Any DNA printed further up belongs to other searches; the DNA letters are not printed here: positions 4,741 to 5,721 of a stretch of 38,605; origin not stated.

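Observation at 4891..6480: Terminator-bounded moron cassette of orphan genes in two divergent operons under an RHH regulator: the best candidate for an undescribed prophage-encoded system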

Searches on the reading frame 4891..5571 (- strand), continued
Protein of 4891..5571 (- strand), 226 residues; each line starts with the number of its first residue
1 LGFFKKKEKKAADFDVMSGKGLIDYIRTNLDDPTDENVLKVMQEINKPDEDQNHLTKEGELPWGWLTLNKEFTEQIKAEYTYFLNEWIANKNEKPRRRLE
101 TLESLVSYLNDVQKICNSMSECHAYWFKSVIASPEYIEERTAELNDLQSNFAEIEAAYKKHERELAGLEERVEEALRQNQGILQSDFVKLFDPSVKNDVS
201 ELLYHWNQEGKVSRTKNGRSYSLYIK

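Call 32: fold_search(model_id=the predicted structure, library=viral)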
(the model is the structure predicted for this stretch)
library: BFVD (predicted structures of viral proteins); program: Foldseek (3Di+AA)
matches with E <= 10: 479; with E <= 0.001: 0
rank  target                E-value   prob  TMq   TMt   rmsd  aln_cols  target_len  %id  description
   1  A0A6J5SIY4            5.9e-02  0.33  0.21  0.07  23.1       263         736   14  Archaeal primase DnaG/twinkle, TOPRIM domain [uncultured Caudovirales phage]
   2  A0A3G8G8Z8            6.2e-02  0.41  0.20  0.08  18.7       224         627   16  (no name in the UniProt tables at hand)
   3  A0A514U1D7            7.3e-02  0.47  0.23  0.10  14.9       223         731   12  Helicase [Gordonia phage Phendrix]
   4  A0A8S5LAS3            8.2e-02  0.69  0.23  0.16  20.7       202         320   11  DNA directed RNA polymerase [Podoviridae sp. ctBev14]
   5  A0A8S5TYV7            1.1e-01  0.89  0.23  0.42   7.5       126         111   11  Uncharacterized protein [Siphoviridae sp. ctnPP24]
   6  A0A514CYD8            1.4e-01  0.41  0.23  0.23  22.0       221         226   14  (no name in the UniProt tables at hand)
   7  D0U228                1.4e-01  0.28  0.22  0.09  18.8       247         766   10  Primase [Clavibacter phage CMP1]
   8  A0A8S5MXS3            1.6e-01  0.63  0.23  0.32   7.9       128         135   19  Uncharacterized protein [Siphoviridae sp. ctuUw41]
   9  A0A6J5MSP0            1.7e-01  0.72  0.25  0.10  11.0       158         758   11  Uncharacterized protein [uncultured Caudovirales phage]
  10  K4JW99                1.9e-01  0.30  0.18  0.18  13.4       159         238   11  Uncharacterized protein [Caulobacter phage CcrColossus]
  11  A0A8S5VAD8            2.4e-01  0.90  0.23  0.45   7.8       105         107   17  60S ribosomal protein L8 [Siphoviridae sp. ct6HQ3]
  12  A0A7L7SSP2            2.6e-01  0.35  0.20  0.06  16.1       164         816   10  (no name in the UniProt tables at hand)
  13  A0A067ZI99            2.8e-01  1.00  0.22  0.51   1.9        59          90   25  (no name in the UniProt tables at hand)
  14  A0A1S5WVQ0            2.9e-01  0.91  0.21  0.31   7.6        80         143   19  (no name in the UniProt tables at hand)
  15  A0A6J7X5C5            3.5e-01  1.00  0.21  0.11   1.7        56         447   14  AAA domain containing protein [uncultured Caudovirales phage]
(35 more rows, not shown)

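Call 35: search_solved_structures(query=A1, max_evalue=1)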
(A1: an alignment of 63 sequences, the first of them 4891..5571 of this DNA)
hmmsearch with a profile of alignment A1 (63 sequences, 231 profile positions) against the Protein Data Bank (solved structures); distinct sequences matched with E-value up to 1: 8.
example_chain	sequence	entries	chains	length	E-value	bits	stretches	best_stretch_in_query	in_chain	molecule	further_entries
7x45_A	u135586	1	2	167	0.039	17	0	142-168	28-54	Interferon gamma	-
6snr_A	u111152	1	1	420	0.15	15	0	136-185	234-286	Lipid II:glycine glycyltransferase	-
9qgl_a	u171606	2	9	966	0.23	14.5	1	111-156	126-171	Baseplate protein J-like domain-containing protein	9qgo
1p6r_A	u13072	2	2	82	0.24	14.4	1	167-226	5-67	Penicillinase repressor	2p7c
5vgz_E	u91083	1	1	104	0.42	13.6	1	144-174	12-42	26S proteasome regulatory subunit 10B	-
1awc_A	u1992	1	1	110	0.46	13.5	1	89-153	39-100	PROTEIN (GA BINDING PROTEIN ALPHA)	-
5wjb_A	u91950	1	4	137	0.7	12.9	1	139-182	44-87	Capsid assembly scaffolding protein,Myosin-7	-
8aga_A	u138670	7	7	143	0.77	12.7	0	144-219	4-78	Transcriptional regulator HosA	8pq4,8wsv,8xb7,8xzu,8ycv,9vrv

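Call 38: find_encoding_contigs(protein=P0001, flank=6000, max_places=2)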
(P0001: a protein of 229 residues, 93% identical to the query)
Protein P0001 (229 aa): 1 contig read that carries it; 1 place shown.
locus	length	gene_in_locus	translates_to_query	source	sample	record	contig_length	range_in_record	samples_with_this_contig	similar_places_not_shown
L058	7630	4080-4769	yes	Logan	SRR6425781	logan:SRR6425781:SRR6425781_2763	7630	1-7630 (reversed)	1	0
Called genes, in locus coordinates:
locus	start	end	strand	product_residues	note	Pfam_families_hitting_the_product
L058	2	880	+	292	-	?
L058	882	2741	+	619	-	PF05895:DUF859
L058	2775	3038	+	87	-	-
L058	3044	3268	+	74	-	PF16945:Phage_r1t_holin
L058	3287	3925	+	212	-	PF00877:NLPC_P60 (faint)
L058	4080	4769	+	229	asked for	-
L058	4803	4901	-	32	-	-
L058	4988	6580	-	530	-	PF00239:Resolvase, PF07508:Recombinase, PF13408:Zn_ribbon_recom (weak)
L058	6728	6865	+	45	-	-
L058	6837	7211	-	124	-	PF01381:HTH_3 (faint), PF12844:HTH_19 (weak)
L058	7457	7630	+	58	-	?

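Call 39: find_encoding_contigs(protein=P0003, flank=6000, max_places=2)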
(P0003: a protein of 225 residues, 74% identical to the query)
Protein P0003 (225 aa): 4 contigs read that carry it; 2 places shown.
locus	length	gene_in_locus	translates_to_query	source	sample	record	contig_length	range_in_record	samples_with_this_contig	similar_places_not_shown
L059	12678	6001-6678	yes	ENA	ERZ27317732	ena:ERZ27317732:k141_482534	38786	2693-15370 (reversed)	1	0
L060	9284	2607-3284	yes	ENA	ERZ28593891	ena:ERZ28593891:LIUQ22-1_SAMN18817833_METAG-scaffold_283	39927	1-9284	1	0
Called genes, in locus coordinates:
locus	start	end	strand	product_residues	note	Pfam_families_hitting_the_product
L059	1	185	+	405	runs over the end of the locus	-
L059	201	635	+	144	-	-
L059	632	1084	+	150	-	-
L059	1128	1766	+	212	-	-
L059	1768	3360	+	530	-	PF06605:Prophage_tail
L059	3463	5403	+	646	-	PF05895:DUF859, PF21882:Gp53-like_C (weak)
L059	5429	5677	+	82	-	-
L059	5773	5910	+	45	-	-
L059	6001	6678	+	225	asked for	-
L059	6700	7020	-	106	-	-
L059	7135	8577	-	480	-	PF00239:Resolvase, PF07508:Recombinase, PF13408:Zn_ribbon_recom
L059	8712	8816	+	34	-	-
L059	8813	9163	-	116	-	PF13560:HTH_31 (weak), PF13744:HTH_37 (faint), PF24250:HVO_2718 (weak), PF01381:HTH_3, PF12844:HTH_19, PF13443:HTH_26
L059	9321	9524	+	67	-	-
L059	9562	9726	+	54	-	-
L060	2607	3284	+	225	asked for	-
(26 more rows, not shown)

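Call 40: find_encoding_contigs(protein=P0007, flank=6000, max_places=2)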
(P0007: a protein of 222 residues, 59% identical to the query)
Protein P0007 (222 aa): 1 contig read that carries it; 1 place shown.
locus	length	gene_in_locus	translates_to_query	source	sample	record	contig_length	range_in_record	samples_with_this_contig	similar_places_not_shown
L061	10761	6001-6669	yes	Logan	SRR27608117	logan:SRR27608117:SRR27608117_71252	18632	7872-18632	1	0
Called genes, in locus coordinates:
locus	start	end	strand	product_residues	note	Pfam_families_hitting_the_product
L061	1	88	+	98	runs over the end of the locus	-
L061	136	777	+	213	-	-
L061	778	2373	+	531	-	PF06605:Prophage_tail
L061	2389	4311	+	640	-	PF05895:DUF859, PF21882:Gp53-like_C (weak)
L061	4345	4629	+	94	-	-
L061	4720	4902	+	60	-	-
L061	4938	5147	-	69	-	PF13443:HTH_26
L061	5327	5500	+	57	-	-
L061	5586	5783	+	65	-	-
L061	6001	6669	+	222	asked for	PF24034:DUF7343 (weak)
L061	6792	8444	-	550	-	PF00239:Resolvase (weak), PF07508:Recombinase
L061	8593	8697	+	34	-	-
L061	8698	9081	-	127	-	PF13560:HTH_31, PF01381:HTH_3, PF12844:HTH_19 (weak)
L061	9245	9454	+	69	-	-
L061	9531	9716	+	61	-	-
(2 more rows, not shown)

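Call 71: search_dna_similar(query=window:4891-5571:-, collection=phages, mode=protein, max_evalue=0.01, max_rows=30)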
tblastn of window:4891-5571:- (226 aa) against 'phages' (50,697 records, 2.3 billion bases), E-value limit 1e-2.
Records with a match: 1; places in all: 1; records where one place covers at least 80% of the query: 0.
Best place of each record, by identity: <60% 1.
By first word of the organism name: Bacteriophage 1.
By host as written in the record: - 1.
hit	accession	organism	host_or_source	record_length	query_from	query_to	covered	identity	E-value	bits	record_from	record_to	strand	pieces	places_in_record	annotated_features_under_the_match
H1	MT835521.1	Bacteriophage sp.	human fecal samples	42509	46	225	80%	31.7%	6e-29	119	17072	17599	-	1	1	record has no annotation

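Call 77: search_protein_families(library=pfam, proteins=[L041:4079-5518:+, L042:5120-6550:+, L043:5738-6802:+, L030:6784-7869:+, L025:7047-8330:+, L033:6649-7674:+, L018:5250-5942:+, L030:5311-5967:+, L042:3828-4391:+, L041:2836-3369:+], max_evalue=0.001)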
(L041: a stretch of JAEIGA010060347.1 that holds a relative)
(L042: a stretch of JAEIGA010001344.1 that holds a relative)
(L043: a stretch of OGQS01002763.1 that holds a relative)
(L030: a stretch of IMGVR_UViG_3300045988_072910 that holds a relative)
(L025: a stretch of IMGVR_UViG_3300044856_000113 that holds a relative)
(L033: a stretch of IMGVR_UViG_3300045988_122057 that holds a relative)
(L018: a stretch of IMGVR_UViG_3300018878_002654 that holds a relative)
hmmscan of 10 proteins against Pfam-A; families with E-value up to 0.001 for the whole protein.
L041:4079-5518:+ (479 aa): 2 families
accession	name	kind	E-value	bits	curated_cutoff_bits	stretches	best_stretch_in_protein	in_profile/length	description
PF00239.26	Resolvase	-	7e-22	78.5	23.3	1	24-170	2-141/145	Resolvase, N terminal domain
PF13408.12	Zn_ribbon_recom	-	8.7e-10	39.3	25.3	1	290-352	1-57/58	Recombinase zinc beta ribbon domain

L042:5120-6550:+ (476 aa): 3 families
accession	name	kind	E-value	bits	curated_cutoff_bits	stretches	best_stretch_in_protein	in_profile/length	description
PF00239.26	Resolvase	-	1.2e-31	110.2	23.3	1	20-156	1-133/145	Resolvase, N terminal domain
PF13408.12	Zn_ribbon_recom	-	4.2e-08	33.9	25.3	1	284-346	1-56/58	Recombinase zinc beta ribbon domain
PF07508.19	Recombinase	-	0.00054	20.6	21.1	0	194-271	1-101/102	Recombinase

L043:5738-6802:+ (354 aa): 2 families
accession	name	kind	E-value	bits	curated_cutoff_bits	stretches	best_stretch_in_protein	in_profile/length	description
PF00589.27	Phage_integrase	-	6.7e-23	81.8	27.1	1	199-342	20-168/172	Phage integrase family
PF14659.12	Phage_int_SAM_3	-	0.00039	21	22.6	0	78-131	1-56/58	Phage integrase, N-terminal SAM-like domain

L030:6784-7869:+ (361 aa): 3 families
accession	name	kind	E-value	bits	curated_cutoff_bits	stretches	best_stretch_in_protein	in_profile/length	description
PF00589.27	Phage_integrase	-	2.6e-27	96.1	27.1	1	194-350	4-169/172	Phage integrase family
PF14659.12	Phage_int_SAM_3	-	8.7e-05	23.1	22.6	1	85-137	1-55/58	Phage integrase, N-terminal SAM-like domain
PF16795.10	Phage_integr_3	-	0.00054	20.3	27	0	197-233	8-46/161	Archaeal phage integrase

L025:7047-8330:+ (427 aa): 3 families
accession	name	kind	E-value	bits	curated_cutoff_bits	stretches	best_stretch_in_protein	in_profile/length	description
PF00589.27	Phage_integrase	-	4.8e-24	85.5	27.1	1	189-408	15-170/172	Phage integrase family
PF14659.12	Phage_int_SAM_3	-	1.7e-13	51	22.6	1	66-122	1-56/58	Phage integrase, N-terminal SAM-like domain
PF14657.12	Arm-DNA-bind_4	-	1.9e-13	50.2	22.3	1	14-55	1-44/47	Arm DNA-binding domain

L033:6649-7674:+ (341 aa): 1 family
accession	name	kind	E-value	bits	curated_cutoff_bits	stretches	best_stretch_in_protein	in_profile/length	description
PF00589.27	Phage_integrase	-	8e-18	65.2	27.1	1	195-329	28-169/172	Phage integrase family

L018:5250-5942:+ (230 aa): 6 families
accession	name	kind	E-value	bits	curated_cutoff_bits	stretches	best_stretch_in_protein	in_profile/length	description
PF00717.28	Peptidase_S24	-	4.2e-24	84.9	23.3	1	109-223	3-116/116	Peptidase S24-like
PF01381.28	HTH_3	-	3.3e-12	46.7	23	1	24-79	1-55/55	Helix-turn-helix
PF13560.12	HTH_31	-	6.8e-09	36.3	27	1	20-76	2-58/64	Helix-turn-helix domain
PF12844.13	HTH_19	-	1.1e-07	32.1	30.2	1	21-80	1-59/64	Helix-turn-helix domain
PF13443.12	HTH_26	-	5.8e-07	30.1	22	1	23-83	1-61/63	Cro/C1-type HTH DNA-binding domain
PF20432.4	Xre-like-HTH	-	3.6e-05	24.4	25.8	0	30-59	21-49/63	Antitoxin Xre-like helix-turn-helix domain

L030:5311-5967:+ (218 aa): 3 families
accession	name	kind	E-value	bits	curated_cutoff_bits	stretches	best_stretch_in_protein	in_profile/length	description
PF00717.28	Peptidase_S24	-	1.3e-17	64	23.3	1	121-212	26-116/116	Peptidase S24-like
PF13443.12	HTH_26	-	6e-07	30.1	22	1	12-62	1-54/63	Cro/C1-type HTH DNA-binding domain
PF12844.13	HTH_19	-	9.9e-06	25.8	30.2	1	12-65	3-58/64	Helix-turn-helix domain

L042:3828-4391:+ (187 aa): 3 families
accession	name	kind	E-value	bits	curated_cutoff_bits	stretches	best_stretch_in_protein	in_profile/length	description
PF01381.28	HTH_3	-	7.6e-09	35.9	23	1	53-108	1-55/55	Helix-turn-helix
PF13443.12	HTH_26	-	7.1e-06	26.6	22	1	52-109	1-58/63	Cro/C1-type HTH DNA-binding domain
PF13560.12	HTH_31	-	0.00028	21.6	27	1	53-105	6-58/64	Helix-turn-helix domain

L041:2836-3369:+ (177 aa): 1 family
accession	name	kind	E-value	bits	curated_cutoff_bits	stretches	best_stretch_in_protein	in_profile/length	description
PF01381.28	HTH_3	-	1.3e-05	25.6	23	1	12-64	3-54/55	Helix-turn-helix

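Call 86: find_homologous_proteins(query=A1, max_evalue=0.001)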
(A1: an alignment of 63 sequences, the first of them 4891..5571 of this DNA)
Query A1 (63 sequences) (226 aa, profile of the alignment): 400 proteins with E <= 0.001 among 5591 candidates; the best 120 are listed.
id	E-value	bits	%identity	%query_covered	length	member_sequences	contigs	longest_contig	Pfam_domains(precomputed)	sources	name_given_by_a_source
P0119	4.4e-104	365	47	100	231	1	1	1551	-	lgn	-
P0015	5.0e-104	365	49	100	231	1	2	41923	-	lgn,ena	-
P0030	2.9e-103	363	47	100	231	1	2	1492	-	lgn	-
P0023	5.5e-102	358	47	99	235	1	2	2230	-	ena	-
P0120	8.9e-102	358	49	96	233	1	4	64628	-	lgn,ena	-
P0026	9.6e-102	358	48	99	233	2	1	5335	-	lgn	-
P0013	3.0e-101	356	49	100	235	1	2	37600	-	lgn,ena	-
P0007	1.2e-100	354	59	100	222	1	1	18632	PF24034.2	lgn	-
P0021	3.4e-100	353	49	99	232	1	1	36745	-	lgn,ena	-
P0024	3.9e-100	352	47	95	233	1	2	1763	-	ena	-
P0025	1.9e-99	350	49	97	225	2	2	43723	-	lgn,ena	-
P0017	1.9e-99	350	47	99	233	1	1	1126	-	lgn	-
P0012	4.3e-99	349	50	99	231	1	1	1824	PF24034.2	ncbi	-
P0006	4.5e-99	349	67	100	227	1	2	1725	-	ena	-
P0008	5.7e-99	349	58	100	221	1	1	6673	PF24034.2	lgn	-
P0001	8.1e-97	342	93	100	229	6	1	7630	-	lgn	-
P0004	1.9e-96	340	70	100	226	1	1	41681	PF24034.2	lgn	-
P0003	8.7e-96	338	74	94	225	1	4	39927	-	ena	-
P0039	2.8e-93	330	43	100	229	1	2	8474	PF24034.2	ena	-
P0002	8.0e-93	329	73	100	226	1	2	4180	PF24034.2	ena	-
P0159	8.8e-79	283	47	81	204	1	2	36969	PF24034.2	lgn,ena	-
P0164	5.9e-78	280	48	81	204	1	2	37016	PF24034.2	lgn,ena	-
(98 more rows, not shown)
